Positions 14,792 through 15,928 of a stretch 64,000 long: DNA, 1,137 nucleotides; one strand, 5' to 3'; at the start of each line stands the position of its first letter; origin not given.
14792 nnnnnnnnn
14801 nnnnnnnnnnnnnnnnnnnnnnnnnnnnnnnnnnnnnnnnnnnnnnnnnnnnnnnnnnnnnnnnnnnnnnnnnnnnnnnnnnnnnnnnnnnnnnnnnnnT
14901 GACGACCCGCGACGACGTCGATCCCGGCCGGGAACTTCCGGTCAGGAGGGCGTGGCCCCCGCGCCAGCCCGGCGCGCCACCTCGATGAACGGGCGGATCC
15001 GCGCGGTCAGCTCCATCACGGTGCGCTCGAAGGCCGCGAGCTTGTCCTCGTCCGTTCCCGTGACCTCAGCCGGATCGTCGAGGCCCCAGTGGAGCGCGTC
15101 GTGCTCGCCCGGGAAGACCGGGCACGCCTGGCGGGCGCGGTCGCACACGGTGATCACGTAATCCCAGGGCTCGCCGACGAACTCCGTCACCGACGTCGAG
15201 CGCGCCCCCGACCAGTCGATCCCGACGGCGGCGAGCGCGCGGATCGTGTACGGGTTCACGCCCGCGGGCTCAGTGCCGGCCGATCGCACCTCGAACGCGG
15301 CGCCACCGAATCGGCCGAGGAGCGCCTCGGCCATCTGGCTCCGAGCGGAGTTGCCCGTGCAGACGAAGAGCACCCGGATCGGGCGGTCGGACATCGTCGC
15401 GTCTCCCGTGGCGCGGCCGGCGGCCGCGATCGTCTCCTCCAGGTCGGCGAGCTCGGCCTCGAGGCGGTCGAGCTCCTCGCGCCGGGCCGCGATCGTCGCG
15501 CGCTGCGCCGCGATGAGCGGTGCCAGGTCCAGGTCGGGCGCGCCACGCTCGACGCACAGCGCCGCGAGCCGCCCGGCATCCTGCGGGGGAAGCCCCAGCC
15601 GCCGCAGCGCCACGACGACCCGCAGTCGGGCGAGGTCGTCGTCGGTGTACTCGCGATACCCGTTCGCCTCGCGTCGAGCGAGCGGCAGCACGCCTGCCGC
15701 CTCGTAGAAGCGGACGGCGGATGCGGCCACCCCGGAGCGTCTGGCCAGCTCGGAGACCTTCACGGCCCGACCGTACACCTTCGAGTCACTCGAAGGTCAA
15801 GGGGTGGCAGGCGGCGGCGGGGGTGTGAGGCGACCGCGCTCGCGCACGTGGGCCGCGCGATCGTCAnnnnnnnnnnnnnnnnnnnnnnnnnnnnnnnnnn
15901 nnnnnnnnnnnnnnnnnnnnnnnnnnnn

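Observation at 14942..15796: MerR-family DNA-binding domain fused in frame to LMW-phosphatase-type arsenate reductase, with a 19-bp palindrome at its start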

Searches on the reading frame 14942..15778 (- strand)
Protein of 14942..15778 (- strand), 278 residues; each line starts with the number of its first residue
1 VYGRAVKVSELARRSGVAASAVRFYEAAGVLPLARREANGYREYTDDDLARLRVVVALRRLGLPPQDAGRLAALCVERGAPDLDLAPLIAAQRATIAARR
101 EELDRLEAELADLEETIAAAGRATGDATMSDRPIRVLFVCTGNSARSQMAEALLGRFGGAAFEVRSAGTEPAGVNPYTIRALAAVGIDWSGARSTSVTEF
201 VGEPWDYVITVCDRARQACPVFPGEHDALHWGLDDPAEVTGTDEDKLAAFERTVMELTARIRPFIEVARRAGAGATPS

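Call 6: search_protein_families(library=pfam, proteins=[window:14942-15778:-], max_evalue=0.001)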
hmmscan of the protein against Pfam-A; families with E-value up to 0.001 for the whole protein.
window:14942-15778:- (278 aa): 4 families
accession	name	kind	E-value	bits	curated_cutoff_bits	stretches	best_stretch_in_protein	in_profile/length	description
PF01451.26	LMWPc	-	9.1e-18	65.3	23.2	1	136-264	1-143/144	Low molecular weight phosphotyrosine protein phosphatase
PF13411.12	MerR_1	-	3.9e-16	59.4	21.6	1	7-71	2-65/69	MerR HTH family regulatory protein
PF00376.29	MerR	-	1.5e-11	44.3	28.2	1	8-44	2-38/38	MerR family regulatory protein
PF09278.17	MerR-DNA-bind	-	1.9e-05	25.6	25.4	1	49-113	1-65/65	MerR, DNA binding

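Call 7: search_protein_families(library=ncbifam, proteins=[window:14942-15778:-], max_evalue=0.001)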
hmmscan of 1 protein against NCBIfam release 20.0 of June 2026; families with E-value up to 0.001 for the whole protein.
window:14942-15778:- (278 aa): 15 families
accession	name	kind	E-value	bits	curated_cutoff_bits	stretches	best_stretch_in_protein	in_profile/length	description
TIGR02691.1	arsC_pI258_fam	equivalog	9.4e-34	116.4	174.3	1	136-262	1-127/129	arsenate reductase (thioredoxin)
NF010053.0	PRK13530.1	subfamily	7.3e-29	100.8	215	1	136-267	6-131/133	arsenate reductase (thioredoxin)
TIGR02689.1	ars_reduc_gluta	equivalog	1.4e-16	60.9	157.6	1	135-237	2-104/126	arsenate reductase, glutathione/glutaredoxin type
TIGR02044.1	CueR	equivalog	8.2e-14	51.8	147.4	1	7-115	2-110/127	Cu(I)-responsive transcriptional regulator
TIGR02043.1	ZntR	equivalog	3.2e-13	50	167.95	1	7-123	3-120/131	Zn(2+)-responsive transcriptional regulator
NF007069.0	PRK09514.1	equivalog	1.1e-12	48.2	143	1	7-118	3-115/141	Zn(2+)-responsive transcriptional regulator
TIGR02051.1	MerR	equivalog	1.9e-12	47.5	150.85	1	7-118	1-110/124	mercury resistance transcriptional regulator MerR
TIGR02047.1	CadR-PbrR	equivalog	2.1e-12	47.2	151.45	1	7-121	2-116/127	Cd(II)/Pb(II)-responsive transcriptional regulator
TIGR01950.1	SoxR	equivalog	4.7e-12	45.9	116.9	1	7-112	3-108/142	redox-sensitive transcriptional activator SoxR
NF007590.0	PRK10227.1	equivalog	5e-10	39.6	244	1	7-117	2-112/135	Cu(I)-responsive transcriptional regulator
TIGR02054.1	MerD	equivalog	3.3e-09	37.3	103.65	1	5-117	3-113/120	mercuric resistance transcriptional repressor MerD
NF041849.1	trans_regNmlR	equivalog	2.4e-08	34.1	175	1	8-75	3-70/117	stress response transcriptional regulator NmlR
NF050798.1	TF_FtsR_Actino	equivalog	4.9e-08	33.3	150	1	17-60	17-59/223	transcriptional regulator FtsR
NF010315.0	PRK13752.1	subfamily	5.1e-06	26.6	261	1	8-114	10-114/144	mercury resistance transcriptional regulator MerR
NF033783.1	coreg_MerD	equivalog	0.00027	21.4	170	1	5-115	3-111/121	mercury resistance co-regulator MerD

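Call 8: find_homologous_proteins(query=window:14942-15778:-, max_evalue=1e-10)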
Query window:14942-15778:- (278 aa): 4745 proteins with E <= 1e-10 among 8000 candidates; the best 120 are listed.
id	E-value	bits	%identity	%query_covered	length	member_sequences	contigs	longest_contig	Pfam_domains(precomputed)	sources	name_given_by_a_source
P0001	3.4e-174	596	100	100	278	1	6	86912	PF00376.30,PF13411.13,PF09278.18,PF01451.28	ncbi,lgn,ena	-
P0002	1.0e-134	466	78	98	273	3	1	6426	PF00376.30,PF13411.13,PF01451.28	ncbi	-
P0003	1.7e-133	462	79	98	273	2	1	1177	PF00376.30,PF13411.13,PF01451.28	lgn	-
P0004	4.5e-131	454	78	98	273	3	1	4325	PF00376.30,PF13411.13,PF01451.28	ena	-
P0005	7.8e-131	454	77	98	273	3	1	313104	PF00376.30,PF13411.13,PF01451.28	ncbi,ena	-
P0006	7.4e-123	427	73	97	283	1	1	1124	PF00376.30,PF13411.13,PF09278.18,PF01451.28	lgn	-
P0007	5.6e-122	425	72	98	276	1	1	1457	PF00376.30,PF13411.13,PF01451.28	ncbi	-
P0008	8.6e-122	424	75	96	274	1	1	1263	PF00376.30,PF13411.13,PF01451.28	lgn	-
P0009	1.7e-120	420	72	97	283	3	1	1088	PF00376.30,PF13411.13,PF09278.18,PF01451.28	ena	-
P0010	1.9e-120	420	73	94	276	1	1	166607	PF00376.30,PF13411.13,PF01451.28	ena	-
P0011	5.3e-120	418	73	96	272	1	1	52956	PF00376.30,PF13411.13,PF01451.28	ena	-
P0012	6.4e-120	418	73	96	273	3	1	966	PF00376.30,PF13411.13,PF01451.28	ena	-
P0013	6.7e-120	418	71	97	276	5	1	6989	PF00376.30,PF13411.13,PF01451.28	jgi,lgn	jgi:arsenate reductase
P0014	8.7e-120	417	70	98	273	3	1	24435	PF00376.30,PF13411.13,PF01451.28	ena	-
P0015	1.4e-119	417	71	94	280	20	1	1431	PF00376.30,PF13411.13,PF01451.28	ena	-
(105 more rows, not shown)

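Call 13: find_encoding_contigs(protein=window:14942-15778:-, flank=3000, max_places=4)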
Protein window:14942-15778:- (278 aa): 11 contigs read that carry it; 4 places shown.
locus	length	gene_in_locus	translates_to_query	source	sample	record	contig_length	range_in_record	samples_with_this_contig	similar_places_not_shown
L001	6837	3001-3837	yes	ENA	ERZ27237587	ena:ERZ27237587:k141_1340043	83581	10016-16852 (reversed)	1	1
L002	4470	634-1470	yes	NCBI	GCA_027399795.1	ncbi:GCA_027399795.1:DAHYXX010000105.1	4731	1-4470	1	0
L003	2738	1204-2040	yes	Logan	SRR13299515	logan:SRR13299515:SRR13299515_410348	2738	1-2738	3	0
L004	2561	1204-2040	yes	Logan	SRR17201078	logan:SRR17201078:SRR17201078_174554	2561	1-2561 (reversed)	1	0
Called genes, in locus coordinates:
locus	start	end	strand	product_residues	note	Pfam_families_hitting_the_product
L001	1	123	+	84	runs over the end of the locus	-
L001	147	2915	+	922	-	PF00989:PAS, PF00989:PAS, PF08448:PAS_4, PF13426:PAS_9, PF08447:PAS_3, PF00512:HisKA, PF02518:HATPase_c, PF00072:Response_reg, +2 more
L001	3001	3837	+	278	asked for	PF00376:MerR, PF13411:MerR_1, PF09278:MerR-DNA-bind (weak), PF01451:LMWPc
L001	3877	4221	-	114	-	PF12840:HTH_20, PF01022:HTH_5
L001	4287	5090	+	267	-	PF01135:PCMT (weak), PF13489:Methyltransf_23, PF01209:Ubie_methyltran, PF06325:PrmA (faint), PF13847:Methyltransf_31, PF08241:Methyltransf_11, PF08242:Methyltransf_12, PF13649:Methyltransf_25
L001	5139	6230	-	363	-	PF01758:SBF, PF13593:SBF_like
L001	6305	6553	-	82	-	PF13192:Thioredoxin_3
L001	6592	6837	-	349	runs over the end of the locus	PF03773:ArsP_1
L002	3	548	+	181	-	?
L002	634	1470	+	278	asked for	PF00376:MerR, PF13411:MerR_1, PF09278:MerR-DNA-bind (weak), PF01451:LMWPc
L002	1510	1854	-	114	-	PF12840:HTH_20, PF01022:HTH_5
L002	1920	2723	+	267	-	PF01135:PCMT (weak), PF13489:Methyltransf_23, PF01209:Ubie_methyltran, PF06325:PrmA (faint), PF13847:Methyltransf_31, PF08241:Methyltransf_11, PF08242:Methyltransf_12, PF13649:Methyltransf_25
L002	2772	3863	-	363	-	PF01758:SBF, PF13593:SBF_like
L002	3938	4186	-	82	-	PF13192:Thioredoxin_3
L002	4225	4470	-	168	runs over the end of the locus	?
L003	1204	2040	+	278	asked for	PF00376:MerR, PF13411:MerR_1, PF09278:MerR-DNA-bind (weak), PF01451:LMWPc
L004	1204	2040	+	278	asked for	PF00376:MerR, PF13411:MerR_1, PF09278:MerR-DNA-bind (weak), PF01451:LMWPc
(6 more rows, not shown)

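Call 14: find_related_loci(query=window:14942-15778:-, collection=genome_contigs, flank=5000)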
Query window:14942-15778:- (278 aa) in genome_contigs; peptide patterns used: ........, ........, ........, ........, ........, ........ (x = any residue, [..] = any of these).
371 stretches matched a pattern; 102 encode a relative of the query (tblastn E <= 1e-3); the best 80 are kept; 80 distinct loci.
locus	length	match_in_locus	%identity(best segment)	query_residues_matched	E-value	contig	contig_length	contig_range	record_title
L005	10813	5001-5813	73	3-271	1e-124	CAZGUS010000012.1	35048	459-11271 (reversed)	MAG TPA_asm: uncultured Anaerolineaceae bacterium isolate binchicken_co50_320 genome assembly, contig: NODE_1240_length_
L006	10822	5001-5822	70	1-271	3e-124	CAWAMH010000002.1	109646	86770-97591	MAG: uncultured Chloroflexia bacterium isolate MFD02242.bin.2.293 genome assembly, contig: contig_21075, whole genome sh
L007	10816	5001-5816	71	3-271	1e-122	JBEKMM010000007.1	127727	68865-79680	MAG: Candidatus Limnocylindrales bacterium isolate SPRUCE 394 SPRUCE_394_7, whole genome shotgun sequence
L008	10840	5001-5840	71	1-277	1e-123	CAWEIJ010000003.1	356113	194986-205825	MAG: uncultured Chloroflexia bacterium isolate MFD06435.bin.2.178 genome assembly, contig: contig_23982, whole genome sh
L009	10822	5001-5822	72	3-273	2e-122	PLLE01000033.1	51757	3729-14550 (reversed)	MAG: Chloroflexi bacterium isolate fen_1079 73.20120800_E3X.6_contig_3043, whole genome shotgun sequence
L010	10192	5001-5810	72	3-271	4e-122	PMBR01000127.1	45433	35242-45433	MAG: Chloroflexi bacterium isolate fen_1066 73.20120700_E3M.37_contig_30478, whole genome shotgun sequence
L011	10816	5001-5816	73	3-271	4e-122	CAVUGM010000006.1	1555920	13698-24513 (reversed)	MAG: uncultured Chloroflexia bacterium isolate MFD02134.bin.2.86 genome assembly, contig: contig_9324, whole genome shot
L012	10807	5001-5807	70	1-268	8e-122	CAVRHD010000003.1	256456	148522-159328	MAG: uncultured Chloroflexia bacterium isolate MFD05521.bin.2.56 genome assembly, contig: contig_128082, whole genome sh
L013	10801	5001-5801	70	5-271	2e-121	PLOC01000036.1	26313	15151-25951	MAG: Chloroflexi bacterium isolate fen_1069 73.20120800_E1D.31_contig_2748, whole genome shotgun sequence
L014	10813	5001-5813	70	4-271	5e-121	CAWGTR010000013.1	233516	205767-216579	MAG: uncultured Chloroflexia bacterium isolate MFD03975.bin.2.87 genome assembly, contig: contig_41975, whole genome sho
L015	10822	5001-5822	70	1-271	8e-121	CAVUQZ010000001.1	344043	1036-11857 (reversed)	MAG: uncultured Chloroflexia bacterium isolate MFD01299.bin.2.22 genome assembly, contig: contig_11838, whole genome sho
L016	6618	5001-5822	70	1-271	8e-121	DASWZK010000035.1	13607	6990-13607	MAG TPA_asm: Candidatus Limnocylindrales bacterium isolate SMAG_U3736 k141_60079, whole genome shotgun sequence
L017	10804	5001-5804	71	6-271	6e-121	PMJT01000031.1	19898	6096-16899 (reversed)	MAG: Chloroflexi bacterium isolate fen_1046 73.20120600_E2D.42_contig_34445, whole genome shotgun sequence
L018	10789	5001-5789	70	5-267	5e-120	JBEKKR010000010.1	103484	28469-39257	MAG: Candidatus Limnocylindrales bacterium isolate SPRUCE 351 SPRUCE_351_10, whole genome shotgun sequence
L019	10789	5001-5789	72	6-267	3e-119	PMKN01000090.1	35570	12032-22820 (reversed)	MAG: Chloroflexi bacterium isolate fen_1044 73.20120600_E2D.100_contig_1647, whole genome shotgun sequence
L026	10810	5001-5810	73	6-274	3e-118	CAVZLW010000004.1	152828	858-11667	MAG: uncultured Chloroflexia bacterium isolate MFD05942.bin.1.327 genome assembly, contig: contig_30048, whole genome sh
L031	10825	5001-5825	66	5-278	2e-115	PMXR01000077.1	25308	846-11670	MAG: Chloroflexi bacterium isolate fen_1026 73.20110800_E1D.52_contig_12447, whole genome shotgun sequence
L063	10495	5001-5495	66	115-278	9e-70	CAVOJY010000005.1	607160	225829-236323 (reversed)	MAG: uncultured Chloroflexia bacterium isolate MFD00032.bin.2.2 genome assembly, contig: contig_48579, whole genome shot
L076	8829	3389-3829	59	129-270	4e-50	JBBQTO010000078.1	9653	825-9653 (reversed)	MAG: Candidatus Limnocylindrales bacterium isolate Co_metawrap_1847 Cmw_1847_k141_16827074_length_9653_cov_12.0000, whol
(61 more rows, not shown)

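Call 23: search_protein_representatives(protein=window:14942-15778:-)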
Query: 278 residues. Proteins with E-value up to 0.001 (for the whole library): 22606; up to 1e-10: 4694; up to 1e-30: 163. The best 150 are listed.
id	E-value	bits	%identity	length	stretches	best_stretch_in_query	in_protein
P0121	1.8e-86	306.5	56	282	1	7-274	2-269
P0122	1.1e-84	300.6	73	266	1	49-240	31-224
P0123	8.1e-80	284.7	63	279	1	64-277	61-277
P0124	8.9e-78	278.0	56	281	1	7-274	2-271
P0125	4.4e-69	249.5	65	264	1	7-199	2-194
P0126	9.6e-67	241.8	56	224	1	7-231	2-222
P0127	2.6e-66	240.4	57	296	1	57-271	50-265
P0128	1.8e-62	227.8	46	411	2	128-264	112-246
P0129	1.0e-59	218.8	49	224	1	52-273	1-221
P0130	2.7e-58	214.1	55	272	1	62-274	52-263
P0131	1.7e-57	211.5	68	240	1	72-223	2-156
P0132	3.6e-57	210.4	65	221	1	124-273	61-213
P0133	5.3e-55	203.3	64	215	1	7-170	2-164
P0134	5.4e-55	203.3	45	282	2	131-249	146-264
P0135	1.6e-51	191.9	61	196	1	118-274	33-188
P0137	1.7e-50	188.6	38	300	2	135-274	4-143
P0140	7.3e-50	186.5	53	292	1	7-228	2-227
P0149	5.5e-44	167.2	36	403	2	113-269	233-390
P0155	2.6e-42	161.7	42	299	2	131-266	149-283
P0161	5.4e-40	154.1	53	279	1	128-273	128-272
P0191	3.2e-34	135.2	51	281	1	129-266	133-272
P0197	5.7e-34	134.4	38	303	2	133-264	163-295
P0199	7.5e-34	134.0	40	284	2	113-264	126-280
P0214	2.8e-33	132.1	43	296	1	98-269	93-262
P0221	7.4e-33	130.7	45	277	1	124-267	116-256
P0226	1.0e-32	130.3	45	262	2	121-264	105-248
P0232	1.7e-32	129.6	48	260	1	100-274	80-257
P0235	3.4e-32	128.6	48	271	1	127-267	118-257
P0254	1.7e-31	126.3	43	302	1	99-275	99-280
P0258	2.1e-31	126.0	52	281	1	135-265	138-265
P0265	2.6e-31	125.7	44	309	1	119-263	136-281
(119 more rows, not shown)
